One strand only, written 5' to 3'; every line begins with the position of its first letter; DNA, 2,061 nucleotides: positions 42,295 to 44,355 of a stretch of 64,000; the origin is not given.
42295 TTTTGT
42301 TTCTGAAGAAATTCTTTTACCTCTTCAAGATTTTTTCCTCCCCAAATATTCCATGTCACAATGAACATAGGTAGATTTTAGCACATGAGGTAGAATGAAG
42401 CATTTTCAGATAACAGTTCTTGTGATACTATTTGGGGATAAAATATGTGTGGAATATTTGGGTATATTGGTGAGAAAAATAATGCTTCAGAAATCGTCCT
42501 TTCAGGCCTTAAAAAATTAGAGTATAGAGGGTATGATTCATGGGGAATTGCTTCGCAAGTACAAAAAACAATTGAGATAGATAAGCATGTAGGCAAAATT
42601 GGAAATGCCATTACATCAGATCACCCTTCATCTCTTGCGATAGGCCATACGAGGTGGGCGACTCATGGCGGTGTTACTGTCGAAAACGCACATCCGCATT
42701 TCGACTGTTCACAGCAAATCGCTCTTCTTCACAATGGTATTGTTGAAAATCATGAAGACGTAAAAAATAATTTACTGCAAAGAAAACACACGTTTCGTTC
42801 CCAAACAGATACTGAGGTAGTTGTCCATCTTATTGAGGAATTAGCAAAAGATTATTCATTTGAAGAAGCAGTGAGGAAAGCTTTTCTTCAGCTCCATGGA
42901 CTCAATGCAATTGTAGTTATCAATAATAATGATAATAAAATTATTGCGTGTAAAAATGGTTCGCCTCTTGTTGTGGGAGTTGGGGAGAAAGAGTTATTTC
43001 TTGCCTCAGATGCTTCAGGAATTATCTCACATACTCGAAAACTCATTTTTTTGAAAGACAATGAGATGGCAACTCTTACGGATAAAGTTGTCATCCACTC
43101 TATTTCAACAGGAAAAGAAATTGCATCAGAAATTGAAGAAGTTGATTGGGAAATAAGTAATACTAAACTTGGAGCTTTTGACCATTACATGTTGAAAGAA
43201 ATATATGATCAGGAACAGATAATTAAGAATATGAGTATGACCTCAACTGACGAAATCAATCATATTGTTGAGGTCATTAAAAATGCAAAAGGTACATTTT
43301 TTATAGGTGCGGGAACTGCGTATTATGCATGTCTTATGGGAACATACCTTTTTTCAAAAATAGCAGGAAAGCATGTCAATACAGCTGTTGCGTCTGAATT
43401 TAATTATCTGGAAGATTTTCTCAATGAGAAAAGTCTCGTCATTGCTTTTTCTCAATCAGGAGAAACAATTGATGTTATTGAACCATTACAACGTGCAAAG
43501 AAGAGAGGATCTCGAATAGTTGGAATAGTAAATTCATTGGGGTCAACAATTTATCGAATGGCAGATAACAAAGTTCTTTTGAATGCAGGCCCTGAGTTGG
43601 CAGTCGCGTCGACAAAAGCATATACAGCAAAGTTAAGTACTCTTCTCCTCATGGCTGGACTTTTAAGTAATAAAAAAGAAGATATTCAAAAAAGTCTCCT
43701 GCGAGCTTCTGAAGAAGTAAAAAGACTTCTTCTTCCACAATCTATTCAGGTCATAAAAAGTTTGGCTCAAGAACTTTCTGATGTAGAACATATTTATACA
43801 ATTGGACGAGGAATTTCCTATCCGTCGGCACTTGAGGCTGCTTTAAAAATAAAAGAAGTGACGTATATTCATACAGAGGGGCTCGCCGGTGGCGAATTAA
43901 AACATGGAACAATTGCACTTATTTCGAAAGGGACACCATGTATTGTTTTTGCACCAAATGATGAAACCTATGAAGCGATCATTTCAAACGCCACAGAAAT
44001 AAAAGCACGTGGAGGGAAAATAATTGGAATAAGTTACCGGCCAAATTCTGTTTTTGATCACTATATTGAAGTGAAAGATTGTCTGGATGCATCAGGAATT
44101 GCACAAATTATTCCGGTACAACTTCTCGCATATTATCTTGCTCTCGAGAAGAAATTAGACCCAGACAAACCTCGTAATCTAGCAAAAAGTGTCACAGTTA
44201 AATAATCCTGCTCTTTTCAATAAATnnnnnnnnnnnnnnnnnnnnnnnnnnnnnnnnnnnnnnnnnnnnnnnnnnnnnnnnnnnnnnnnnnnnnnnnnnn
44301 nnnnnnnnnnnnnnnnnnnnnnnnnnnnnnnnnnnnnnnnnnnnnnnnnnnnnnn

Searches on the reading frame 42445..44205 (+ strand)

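Call 44: search_protein_families(library=ncbifam, proteins=[window:42445-44205:+], max_evalue=1e-10)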
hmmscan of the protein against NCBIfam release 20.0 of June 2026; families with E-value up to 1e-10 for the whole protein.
window:42445-44205:+ (586 aa): 9 families
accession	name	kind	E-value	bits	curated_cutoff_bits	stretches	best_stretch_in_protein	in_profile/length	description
NF001484.0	PRK00331.1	subfamily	1.4e-195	651.2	381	1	1-585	1-600/601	isomerizing glutamine--fructose-6-phosphate transaminase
TIGR01135.1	glmS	equivalog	3.2e-189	630.3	418.05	1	2-585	1-606/607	glutamine--fructose-6-phosphate transaminase (isomerizing)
NF046059.1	NagB_SO3506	equivalog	2.4e-39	135.6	430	1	249-581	4-325/330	glucosamine-6-phosphate deaminase NagB-II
NF041128.1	glucosaP_deam_GlmD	equivalog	2.1e-27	96.2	580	1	266-583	16-321/323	glucosamine-6-phosphate deaminase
TIGR01134.1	purF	equivalog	5.4e-27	95.2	350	1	2-194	1-200/432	amidophosphoribosyltransferase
TIGR01536.1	asn_synth_AEB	equivalog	7.3e-16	58.2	267.1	1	2-263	1-226/517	asparagine synthase (glutamine-hydrolyzing)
NF008458.0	PRK11337.1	equivalog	6.3e-12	45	378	1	259-403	119-261/293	MurR/RpiR family transcriptional regulator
NF006949.0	PRK09431.1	equivalog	1e-11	44.1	499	0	65-200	45-172/554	asparagine synthase B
NF008481.0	PRK11382.1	equivalog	1.6e-11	44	430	1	273-578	34-333/340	fructoselysine 6-phosphate deglycase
